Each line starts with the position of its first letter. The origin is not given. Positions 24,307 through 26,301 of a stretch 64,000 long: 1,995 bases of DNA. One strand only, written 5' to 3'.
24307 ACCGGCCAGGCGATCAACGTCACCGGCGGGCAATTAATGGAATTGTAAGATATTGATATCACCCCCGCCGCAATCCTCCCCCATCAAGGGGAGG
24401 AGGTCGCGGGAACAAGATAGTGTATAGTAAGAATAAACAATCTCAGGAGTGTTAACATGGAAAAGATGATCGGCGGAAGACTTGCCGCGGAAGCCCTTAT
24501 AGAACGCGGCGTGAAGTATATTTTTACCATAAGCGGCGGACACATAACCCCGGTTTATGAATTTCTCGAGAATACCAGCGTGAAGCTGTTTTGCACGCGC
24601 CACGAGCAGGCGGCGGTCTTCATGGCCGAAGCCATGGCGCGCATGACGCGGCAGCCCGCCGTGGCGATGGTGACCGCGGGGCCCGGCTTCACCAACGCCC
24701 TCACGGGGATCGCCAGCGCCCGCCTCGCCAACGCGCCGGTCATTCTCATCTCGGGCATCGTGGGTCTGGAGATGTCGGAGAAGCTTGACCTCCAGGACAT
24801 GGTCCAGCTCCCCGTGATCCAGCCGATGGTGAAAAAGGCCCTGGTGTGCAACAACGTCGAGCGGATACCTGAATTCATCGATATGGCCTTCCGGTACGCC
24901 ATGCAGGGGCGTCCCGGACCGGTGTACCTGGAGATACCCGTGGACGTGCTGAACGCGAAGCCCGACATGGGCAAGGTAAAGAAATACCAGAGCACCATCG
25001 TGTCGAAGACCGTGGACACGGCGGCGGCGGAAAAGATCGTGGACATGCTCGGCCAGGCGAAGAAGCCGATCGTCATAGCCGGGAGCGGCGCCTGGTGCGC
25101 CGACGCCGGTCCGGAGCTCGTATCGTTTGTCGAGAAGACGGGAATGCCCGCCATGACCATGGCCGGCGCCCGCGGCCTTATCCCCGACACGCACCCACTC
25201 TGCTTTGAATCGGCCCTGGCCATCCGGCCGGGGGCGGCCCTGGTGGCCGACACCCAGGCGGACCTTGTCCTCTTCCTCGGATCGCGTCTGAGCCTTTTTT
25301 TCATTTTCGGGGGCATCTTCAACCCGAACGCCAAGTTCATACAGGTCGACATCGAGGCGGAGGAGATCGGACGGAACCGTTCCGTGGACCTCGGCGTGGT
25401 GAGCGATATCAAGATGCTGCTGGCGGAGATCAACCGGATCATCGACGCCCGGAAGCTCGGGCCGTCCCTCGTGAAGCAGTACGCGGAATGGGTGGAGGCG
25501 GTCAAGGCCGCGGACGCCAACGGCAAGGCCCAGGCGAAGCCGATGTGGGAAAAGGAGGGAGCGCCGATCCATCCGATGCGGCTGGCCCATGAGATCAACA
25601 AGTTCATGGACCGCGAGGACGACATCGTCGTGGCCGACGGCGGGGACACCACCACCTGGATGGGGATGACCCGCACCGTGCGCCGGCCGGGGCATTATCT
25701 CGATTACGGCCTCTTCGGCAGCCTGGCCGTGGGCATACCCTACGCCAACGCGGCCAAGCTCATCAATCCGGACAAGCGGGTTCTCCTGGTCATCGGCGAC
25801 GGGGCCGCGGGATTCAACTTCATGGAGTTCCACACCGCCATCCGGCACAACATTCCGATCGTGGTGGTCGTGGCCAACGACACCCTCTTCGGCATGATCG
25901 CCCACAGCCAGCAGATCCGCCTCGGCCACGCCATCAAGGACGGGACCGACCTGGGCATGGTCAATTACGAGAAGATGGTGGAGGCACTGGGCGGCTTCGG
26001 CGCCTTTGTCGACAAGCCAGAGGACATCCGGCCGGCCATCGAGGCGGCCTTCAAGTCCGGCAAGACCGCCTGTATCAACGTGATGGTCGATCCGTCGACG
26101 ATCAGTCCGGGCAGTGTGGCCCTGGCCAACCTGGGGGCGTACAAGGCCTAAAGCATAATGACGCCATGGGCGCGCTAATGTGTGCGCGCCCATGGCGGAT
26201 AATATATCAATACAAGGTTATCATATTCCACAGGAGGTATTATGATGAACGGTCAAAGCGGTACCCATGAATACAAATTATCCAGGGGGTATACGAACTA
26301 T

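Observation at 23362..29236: Co-regulated SDR / HACL-like ThDP enzyme / MFS / SDR / TetR cluster next to xsc: candidate undescribed sulfonate feeder pathway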

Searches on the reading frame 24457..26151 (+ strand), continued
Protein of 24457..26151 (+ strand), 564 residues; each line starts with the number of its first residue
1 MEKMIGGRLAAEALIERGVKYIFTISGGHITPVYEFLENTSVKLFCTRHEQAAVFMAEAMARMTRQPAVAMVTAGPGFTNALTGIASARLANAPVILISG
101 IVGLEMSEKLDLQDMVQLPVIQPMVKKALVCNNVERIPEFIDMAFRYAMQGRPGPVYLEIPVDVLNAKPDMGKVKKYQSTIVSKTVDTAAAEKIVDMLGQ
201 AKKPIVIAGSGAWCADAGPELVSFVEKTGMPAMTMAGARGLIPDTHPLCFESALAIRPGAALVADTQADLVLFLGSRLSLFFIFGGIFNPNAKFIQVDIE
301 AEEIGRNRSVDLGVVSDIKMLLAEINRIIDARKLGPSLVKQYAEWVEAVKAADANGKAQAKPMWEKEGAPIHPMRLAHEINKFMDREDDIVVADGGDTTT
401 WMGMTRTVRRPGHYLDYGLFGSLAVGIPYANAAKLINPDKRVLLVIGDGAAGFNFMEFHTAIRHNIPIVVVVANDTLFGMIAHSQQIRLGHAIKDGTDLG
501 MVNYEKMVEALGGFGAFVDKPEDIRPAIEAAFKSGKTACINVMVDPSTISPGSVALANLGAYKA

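Call 66: predict_structure(alignment_id=A1)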
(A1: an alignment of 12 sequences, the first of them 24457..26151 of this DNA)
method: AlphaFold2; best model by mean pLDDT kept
length: 564 residues; sequences in the alignment: 12
mean_pLDDT: 70.2   pTM: 0.73
mean pLDDT of the five models: 70.2, 67.7, 67.5, 67.4, 64.2
residues with pLDDT >= 90: 80; 70-90: 245; 50-70: 121; < 50: 118
segments of 3 or more residues with pLDDT < 50: 102-110, 180-183, 235-258, 277-284, 300-307, 359-364, 366-368, 407-411, 418-421, 476-498, 546-564
pLDDT, mean of each block of 10 residues (from residue 1): 73 88 69 77 81 85 81 62 71 76 41 55 71 88 82 73 84 68 64 92 79 65 85 49 35 43 76 61 55 73 50 75 93 94 86 59 48 76 84 67 53 57 72 90 81 77 92 58 37 47 83 91 92 96 60 30 23
secondary structure, 60 per line:
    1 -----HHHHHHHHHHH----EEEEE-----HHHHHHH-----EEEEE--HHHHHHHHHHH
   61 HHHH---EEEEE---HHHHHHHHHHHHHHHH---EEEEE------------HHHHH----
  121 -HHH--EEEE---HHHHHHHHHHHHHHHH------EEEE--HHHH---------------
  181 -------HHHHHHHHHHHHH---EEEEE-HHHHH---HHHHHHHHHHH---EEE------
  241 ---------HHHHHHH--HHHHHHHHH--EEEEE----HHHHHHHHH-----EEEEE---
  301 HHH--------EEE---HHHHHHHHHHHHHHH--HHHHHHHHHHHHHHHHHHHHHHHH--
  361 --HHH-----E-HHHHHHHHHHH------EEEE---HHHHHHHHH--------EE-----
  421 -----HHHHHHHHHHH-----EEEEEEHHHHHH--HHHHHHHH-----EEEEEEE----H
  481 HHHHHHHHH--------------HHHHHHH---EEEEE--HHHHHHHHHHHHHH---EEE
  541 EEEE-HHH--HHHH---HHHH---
elements in order: H6-16 E21-25 H31-37 E43-47 H50-64 E68-72 H76-91 E95-99 H112-116 E127-130 H134-149 E156-159 H162-165 H188-200 E204-208 H210-214 H218-228 E232-234 H250-256 H259-267 E270-274 H279-287 E293-297 E312-314 H318-332 H335-358 H373-383 E390-393 H397-405 H426-436 E442-447 H448-453 H456-463 E469-475 H480-489 H504-510 E514-518 H521-534 E538-544 H551-554 H558-561

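Call 69: fold_search(model_id=the predicted structure, library=pdb)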
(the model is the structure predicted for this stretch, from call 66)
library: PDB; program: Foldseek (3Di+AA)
matches with E <= 10: 1356; with E <= 0.001: 609
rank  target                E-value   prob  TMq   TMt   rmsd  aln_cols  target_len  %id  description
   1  8vza_A                1.1e-42  1.00  0.78  0.79   4.7       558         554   30  Crystal Structure of 2-Hydroxacyl-CoA Lyase/Synthase ApbHACS from Alphaproteobacteria bacterium in the Complex with TH (released 2024-10-02)
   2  8vzk_A                3.1e-42  1.00  0.79  0.82   4.9       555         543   31  Crystal Structure of 2-Hydroxyacyl-CoA Lyase/Synthase CfhHACS from Chloroflexi bacterium in the Complex with THDP and  (released 2024-10-02)
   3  8vzb_B                5.7e-42  1.00  0.78  0.79   4.6       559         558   30  Crystal Structure of 2-Hydroxacyl-CoA Lyase/Synthase ApbHACS from Alphaproteobacteria bacterium in the Complex with TH (released 2024-10-02)
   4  8vzf_A                9.0e-42  1.00  0.78  0.79   4.8       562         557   30  Crystal Structure of 2-Hydroxyacyl-CoA Lyase/Synthase ApbHACS from Alphaproteobacteria bacterium in the Complex with T (released 2024-10-02)
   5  8vzk_B                9.6e-42  1.00  0.78  0.81   4.9       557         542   31  Crystal Structure of 2-Hydroxyacyl-CoA Lyase/Synthase CfhHACS from Chloroflexi bacterium in the Complex with THDP and  (released 2024-10-02)
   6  6xn8_A                1.3e-41  1.00  0.78  0.81   5.1       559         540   29  Crystal Structure of 2-hydroxyacyl CoA lyase (HACL) from Rhodospirillales bacterium URHD0017 (released 2021-07-07)
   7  8vzf_C                1.4e-41  1.00  0.78  0.78   4.8       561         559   30  Crystal Structure of 2-Hydroxyacyl-CoA Lyase/Synthase ApbHACS from Alphaproteobacteria bacterium in the Complex with T (released 2024-10-02)
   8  6xn8_B                1.4e-41  1.00  0.77  0.81   5.1       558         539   29  Crystal Structure of 2-hydroxyacyl CoA lyase (HACL) from Rhodospirillales bacterium URHD0017 (released 2021-07-07)
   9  8vzc_B                3.3e-41  1.00  0.78  0.79   4.6       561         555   30  Crystal Structure of 2-Hydroxyacyl-CoA Lyase/Synthse ApbHACS from Alphaproteobacteria bacterium in the Complex with TH (released 2024-10-02)
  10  8vza_C                3.9e-41  1.00  0.79  0.80   4.7       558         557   30  Crystal Structure of 2-Hydroxacyl-CoA Lyase/Synthase ApbHACS from Alphaproteobacteria bacterium in the Complex with TH (released 2024-10-02)
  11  8vzd_A                5.8e-41  1.00  0.77  0.79   4.7       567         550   27  Crystal Structure of 2-Hydroxyacyl-CoA lyase/synthase TbHACS from Thermoflexaceae bacterium in the Complex with THDP,  (released 2024-10-02)
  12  8vzi_A                6.9e-41  1.00  0.78  0.82   4.9       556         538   24  Crystal Structure of 2-Hydroxyacyl-CoA Lyase/Synthase CcHACS from Conidiobolus coronatus in the Complex with THDP and  (released 2024-10-02)
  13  8vza_B                7.3e-41  1.00  0.79  0.80   4.7       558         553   30  Crystal Structure of 2-Hydroxacyl-CoA Lyase/Synthase ApbHACS from Alphaproteobacteria bacterium in the Complex with TH (released 2024-10-02)
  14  8vzd_B                9.2e-41  1.00  0.77  0.79   4.7       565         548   27  Crystal Structure of 2-Hydroxyacyl-CoA lyase/synthase TbHACS from Thermoflexaceae bacterium in the Complex with THDP,  (released 2024-10-02)
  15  8vze_A                1.1e-40  1.00  0.79  0.81   4.4       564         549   27  Crystal Structure of 2-Hydroxyacyl-CoA lyase/synthase TbHACS from Thermoflexaceae bacterium in the Complex with THDP,  (released 2024-10-02)
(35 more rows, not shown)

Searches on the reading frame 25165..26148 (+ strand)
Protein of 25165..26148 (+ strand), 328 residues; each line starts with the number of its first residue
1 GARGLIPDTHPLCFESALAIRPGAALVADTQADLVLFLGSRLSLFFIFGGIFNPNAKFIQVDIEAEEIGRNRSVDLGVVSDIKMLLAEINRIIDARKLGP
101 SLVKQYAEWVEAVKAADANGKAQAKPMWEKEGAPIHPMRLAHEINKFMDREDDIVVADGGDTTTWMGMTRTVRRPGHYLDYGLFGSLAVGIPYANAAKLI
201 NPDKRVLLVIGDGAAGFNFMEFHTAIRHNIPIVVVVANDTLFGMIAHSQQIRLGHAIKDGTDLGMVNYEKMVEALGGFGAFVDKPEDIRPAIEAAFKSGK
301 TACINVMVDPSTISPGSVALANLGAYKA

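Call 53: search_solved_structures(query=window:25165-26148:+, max_evalue=1e-20, show_alignments=5)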
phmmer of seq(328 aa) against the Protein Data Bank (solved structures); distinct sequences matched with E-value up to 1e-20: 40.
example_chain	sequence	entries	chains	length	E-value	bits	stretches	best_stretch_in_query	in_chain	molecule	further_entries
8vzj_A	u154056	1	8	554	4e-40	141.4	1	3-311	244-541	Oxalyl-CoA decarboxylase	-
8vzc_A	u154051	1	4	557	1.7e-37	132.7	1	3-308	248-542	Oxalyl-CoA decarboxylase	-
8vzf_A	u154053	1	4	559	1.8e-37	132.7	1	3-308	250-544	2-Hydroxyacyl-CoA Lyase/Synthase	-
8vza_A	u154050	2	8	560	1.8e-37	132.7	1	3-308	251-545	2-Hydroxyacyl-CoA lyase/Synthase | Oxalyl-CoA decarboxylase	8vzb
6xn8_A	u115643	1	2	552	4.5e-36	128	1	3-310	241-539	2-hydroxyacyl-CoA lyase 1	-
8vzd_A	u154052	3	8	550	7.7e-36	127.3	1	3-309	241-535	2-Hydroxyacyl-CoA Lyase/Synthase TbHACS | Oxalyl-CoA decarboxylase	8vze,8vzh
4qq8_A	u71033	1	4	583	6.3e-34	121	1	27-322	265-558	Formolase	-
4qpz_A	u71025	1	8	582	6.4e-34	121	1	27-322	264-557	Formolase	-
3d7k_A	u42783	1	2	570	6.6e-34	120.9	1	27-322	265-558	Benzaldehyde lyase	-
3iae_A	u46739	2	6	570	6.6e-34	120.9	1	27-322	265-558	Benzaldehyde lyase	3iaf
2ag0_A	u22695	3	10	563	6.8e-34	120.9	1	27-321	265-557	benzaldehyde lyase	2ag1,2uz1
2uz1_B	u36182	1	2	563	9.9e-34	120.3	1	27-319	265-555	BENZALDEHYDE LYASE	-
8vzk_A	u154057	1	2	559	1.3e-32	116.7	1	2-311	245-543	Oxalyl-CoA decarboxylase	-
2c31_A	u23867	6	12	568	1e-31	113.7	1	2-318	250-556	OXALYL-COA DECARBOXYLASE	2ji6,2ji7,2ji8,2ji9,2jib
7b2e_A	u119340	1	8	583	3.9e-30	108.5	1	2-317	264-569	Putative oxalyl-CoA decarboxylase (Oxc, yfdU)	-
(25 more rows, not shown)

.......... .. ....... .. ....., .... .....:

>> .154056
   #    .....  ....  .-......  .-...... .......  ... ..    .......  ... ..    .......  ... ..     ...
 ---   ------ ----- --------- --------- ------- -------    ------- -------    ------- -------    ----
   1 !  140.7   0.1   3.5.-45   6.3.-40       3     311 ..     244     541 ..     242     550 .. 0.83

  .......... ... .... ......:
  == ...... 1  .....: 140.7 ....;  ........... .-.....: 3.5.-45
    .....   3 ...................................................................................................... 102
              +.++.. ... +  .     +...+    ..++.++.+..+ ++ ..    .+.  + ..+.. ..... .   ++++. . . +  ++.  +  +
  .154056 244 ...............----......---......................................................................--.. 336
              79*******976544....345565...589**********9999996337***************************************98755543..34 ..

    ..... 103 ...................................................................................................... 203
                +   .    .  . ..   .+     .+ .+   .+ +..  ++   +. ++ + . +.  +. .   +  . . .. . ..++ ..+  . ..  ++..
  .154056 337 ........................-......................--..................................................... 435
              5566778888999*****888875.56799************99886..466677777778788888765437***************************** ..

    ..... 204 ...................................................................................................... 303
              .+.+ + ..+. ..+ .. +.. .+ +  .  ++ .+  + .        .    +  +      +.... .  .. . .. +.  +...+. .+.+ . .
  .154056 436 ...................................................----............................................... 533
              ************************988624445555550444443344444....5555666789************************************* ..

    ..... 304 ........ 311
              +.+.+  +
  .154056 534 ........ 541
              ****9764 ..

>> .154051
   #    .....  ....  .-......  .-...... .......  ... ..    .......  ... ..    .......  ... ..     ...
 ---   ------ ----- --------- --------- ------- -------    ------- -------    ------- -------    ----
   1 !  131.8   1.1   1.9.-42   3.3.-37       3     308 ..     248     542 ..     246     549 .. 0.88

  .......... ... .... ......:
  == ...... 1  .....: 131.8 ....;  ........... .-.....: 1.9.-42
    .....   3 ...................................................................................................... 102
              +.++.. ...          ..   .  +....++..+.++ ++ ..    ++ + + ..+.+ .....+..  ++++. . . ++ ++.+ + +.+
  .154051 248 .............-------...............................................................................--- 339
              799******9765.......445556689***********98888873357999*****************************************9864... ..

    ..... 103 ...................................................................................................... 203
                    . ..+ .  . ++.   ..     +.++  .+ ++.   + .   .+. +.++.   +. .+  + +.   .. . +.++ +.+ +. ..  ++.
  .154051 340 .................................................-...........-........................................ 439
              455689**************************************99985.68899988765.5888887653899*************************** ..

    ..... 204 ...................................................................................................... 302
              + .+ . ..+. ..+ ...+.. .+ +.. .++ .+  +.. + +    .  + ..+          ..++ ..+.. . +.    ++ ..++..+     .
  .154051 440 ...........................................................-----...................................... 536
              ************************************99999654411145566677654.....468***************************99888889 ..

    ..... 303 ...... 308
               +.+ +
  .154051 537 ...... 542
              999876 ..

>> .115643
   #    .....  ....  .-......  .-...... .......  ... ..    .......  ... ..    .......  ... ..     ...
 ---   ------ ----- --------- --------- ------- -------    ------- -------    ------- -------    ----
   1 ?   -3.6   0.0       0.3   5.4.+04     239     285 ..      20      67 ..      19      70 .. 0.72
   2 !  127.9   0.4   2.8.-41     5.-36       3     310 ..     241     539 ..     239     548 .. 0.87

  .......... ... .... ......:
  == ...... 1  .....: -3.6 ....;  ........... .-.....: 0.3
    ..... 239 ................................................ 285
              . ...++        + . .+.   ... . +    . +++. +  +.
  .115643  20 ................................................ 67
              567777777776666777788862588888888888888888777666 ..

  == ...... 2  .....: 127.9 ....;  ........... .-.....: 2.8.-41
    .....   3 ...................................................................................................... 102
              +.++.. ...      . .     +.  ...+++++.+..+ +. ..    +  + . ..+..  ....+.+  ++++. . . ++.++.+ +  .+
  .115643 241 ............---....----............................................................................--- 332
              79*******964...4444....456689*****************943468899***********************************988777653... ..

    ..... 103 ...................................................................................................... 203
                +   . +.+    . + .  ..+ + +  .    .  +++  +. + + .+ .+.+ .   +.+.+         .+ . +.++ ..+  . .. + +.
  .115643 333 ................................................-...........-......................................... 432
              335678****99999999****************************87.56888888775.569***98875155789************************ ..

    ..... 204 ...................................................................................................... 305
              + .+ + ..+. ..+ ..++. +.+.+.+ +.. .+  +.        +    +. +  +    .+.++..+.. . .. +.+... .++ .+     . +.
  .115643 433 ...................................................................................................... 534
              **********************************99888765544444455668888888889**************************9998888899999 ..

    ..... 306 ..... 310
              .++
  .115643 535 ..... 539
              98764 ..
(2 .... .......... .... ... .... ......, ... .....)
